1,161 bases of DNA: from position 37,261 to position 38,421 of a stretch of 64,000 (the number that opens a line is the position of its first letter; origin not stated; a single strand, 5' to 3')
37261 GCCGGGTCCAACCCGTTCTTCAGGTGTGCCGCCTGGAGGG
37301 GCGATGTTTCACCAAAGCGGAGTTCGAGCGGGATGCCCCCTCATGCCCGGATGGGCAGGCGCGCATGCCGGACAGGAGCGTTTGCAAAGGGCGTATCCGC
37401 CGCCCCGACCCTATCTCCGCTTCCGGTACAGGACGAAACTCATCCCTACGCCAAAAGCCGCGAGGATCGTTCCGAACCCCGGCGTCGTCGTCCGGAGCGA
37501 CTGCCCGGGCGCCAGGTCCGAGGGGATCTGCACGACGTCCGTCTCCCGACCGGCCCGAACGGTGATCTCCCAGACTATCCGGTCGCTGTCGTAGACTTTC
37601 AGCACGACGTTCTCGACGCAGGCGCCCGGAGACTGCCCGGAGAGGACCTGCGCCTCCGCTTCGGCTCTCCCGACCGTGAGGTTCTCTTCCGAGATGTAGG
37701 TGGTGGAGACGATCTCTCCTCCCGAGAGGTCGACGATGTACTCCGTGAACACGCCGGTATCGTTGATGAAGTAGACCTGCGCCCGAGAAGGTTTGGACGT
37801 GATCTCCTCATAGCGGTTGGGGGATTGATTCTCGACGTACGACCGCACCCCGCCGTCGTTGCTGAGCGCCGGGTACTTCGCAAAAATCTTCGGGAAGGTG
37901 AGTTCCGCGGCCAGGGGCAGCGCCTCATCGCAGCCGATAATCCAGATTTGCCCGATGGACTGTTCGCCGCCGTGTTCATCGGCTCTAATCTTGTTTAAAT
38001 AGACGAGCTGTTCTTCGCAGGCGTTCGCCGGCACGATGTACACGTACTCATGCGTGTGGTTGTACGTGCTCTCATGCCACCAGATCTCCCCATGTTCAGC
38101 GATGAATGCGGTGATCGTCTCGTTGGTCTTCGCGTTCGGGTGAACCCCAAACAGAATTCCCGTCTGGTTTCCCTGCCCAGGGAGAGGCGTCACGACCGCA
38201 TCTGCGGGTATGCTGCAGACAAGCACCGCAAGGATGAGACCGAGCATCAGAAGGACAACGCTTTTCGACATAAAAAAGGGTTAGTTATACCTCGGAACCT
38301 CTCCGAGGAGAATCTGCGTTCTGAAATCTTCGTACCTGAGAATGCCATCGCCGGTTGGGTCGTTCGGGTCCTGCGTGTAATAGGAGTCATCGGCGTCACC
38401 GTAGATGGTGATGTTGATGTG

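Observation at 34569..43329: Three hydrolase-plus-anchored-partner gene pairs: possible secreted effector/immunity (or zymogen/inhibitor) arsenal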

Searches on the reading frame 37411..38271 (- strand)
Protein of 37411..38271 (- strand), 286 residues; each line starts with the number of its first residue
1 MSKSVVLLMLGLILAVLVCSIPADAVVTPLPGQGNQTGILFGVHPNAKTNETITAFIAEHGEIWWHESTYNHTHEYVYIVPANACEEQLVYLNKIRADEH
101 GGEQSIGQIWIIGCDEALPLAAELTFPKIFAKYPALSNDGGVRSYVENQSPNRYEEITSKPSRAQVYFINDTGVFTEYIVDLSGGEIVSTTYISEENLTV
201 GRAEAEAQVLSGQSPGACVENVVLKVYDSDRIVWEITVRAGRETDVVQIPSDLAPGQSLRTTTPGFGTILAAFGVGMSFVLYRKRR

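Call 5: search_protein_families(library=pfam, proteins=[window:37411-38271:-], max_evalue=0.01)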
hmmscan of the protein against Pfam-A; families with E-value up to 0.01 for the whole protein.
window:37411-38271:- (286 aa): 1 family
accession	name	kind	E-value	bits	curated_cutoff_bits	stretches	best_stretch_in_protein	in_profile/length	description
PF18204.6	PGF-CTERM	-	0.0002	21.7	18.8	1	263-285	1-23/23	PGF-CTERM motif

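Call 12: search_protein_families(library=ncbifam, proteins=[window:37411-38271:-], max_evalue=0.1)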
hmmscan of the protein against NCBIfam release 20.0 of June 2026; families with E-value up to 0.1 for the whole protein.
window:37411-38271:- (286 aa): 1 family
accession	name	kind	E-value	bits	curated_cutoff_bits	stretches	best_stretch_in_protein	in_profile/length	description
NF045529.2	Heimdall-CTERM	domain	0.025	15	24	1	263-286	2-25/26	Heimdall-CTERM domain-containing surface protein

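Call 26: search_protein_families(library=pfam, proteins=[window:37411-38271:-], max_evalue=5)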
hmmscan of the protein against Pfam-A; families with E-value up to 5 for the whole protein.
window:37411-38271:- (286 aa): 1 family
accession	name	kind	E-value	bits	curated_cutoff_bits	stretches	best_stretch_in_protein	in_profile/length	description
PF18204.6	PGF-CTERM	-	0.0002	21.7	18.8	1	263-285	1-23/23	PGF-CTERM motif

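Call 52: search_solved_structures(query=A5, max_evalue=10, show_alignments=2)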
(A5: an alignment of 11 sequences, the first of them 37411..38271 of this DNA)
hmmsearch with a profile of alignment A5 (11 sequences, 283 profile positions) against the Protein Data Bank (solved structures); distinct sequences matched with E-value up to 10: 3.
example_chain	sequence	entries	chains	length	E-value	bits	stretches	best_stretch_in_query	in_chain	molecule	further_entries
2yiu_B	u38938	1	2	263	0.16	14.3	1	231-281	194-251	CYTOCHROME C1, HEME PROTEIN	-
9fks_b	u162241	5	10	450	0.3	13.4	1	231-281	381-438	Cytochrome c1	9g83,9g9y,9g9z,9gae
8ova_Az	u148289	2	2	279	1.1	11.6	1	17-86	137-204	RNA-binding protein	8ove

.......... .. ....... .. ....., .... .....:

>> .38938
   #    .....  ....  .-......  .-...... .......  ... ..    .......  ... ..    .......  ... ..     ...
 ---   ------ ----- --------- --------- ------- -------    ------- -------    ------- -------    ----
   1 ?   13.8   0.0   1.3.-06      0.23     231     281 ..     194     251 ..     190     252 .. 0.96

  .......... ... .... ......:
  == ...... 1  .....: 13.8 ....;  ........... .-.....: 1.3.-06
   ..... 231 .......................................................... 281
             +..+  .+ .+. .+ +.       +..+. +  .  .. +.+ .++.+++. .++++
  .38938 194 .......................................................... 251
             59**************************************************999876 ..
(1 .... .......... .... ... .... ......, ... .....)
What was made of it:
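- Tried and rejected: Only spurious transmembrane matches to cytochrome c1 (call 52).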

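Call 53: search_protein_families(library=pfam, alignment_id=A5, max_evalue=5)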
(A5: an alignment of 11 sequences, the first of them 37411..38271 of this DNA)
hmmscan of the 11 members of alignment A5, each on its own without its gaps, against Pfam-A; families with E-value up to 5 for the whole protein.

A. member 1, window:37411-38271:- (286 aa): 1 family
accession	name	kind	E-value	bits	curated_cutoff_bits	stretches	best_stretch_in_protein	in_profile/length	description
PF18204.6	PGF-CTERM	-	0.0002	21.7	18.8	1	263-285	1-23/23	PGF-CTERM motif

B. families by the number of members that match (of 11 scanned): 5 families
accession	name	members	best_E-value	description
PF18204.6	PGF-CTERM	3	0.0002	PGF-CTERM motif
PF03413.25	PepSY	2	0.011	Peptidase propeptide and YPEB domain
PF13088.12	BNR_2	1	0.094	BNR repeat-like domain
PF23922.1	DUF7261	1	0.91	Family of unknown function (DUF7261)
PF00746.26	Gram_pos_anchor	1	2.1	LPXTG cell wall anchor motif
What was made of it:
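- On PepSY (peptidase propeptide / YpeB) inhibitory domain: Two of 11 orthologues reach a best E of 0.011, below threshold (call 53).
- Checked: Only 2 of 11 orthologues reach E 0.011 (call 53).
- Tried and rejected: Rejected as a defining feature (calls 26, 53).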
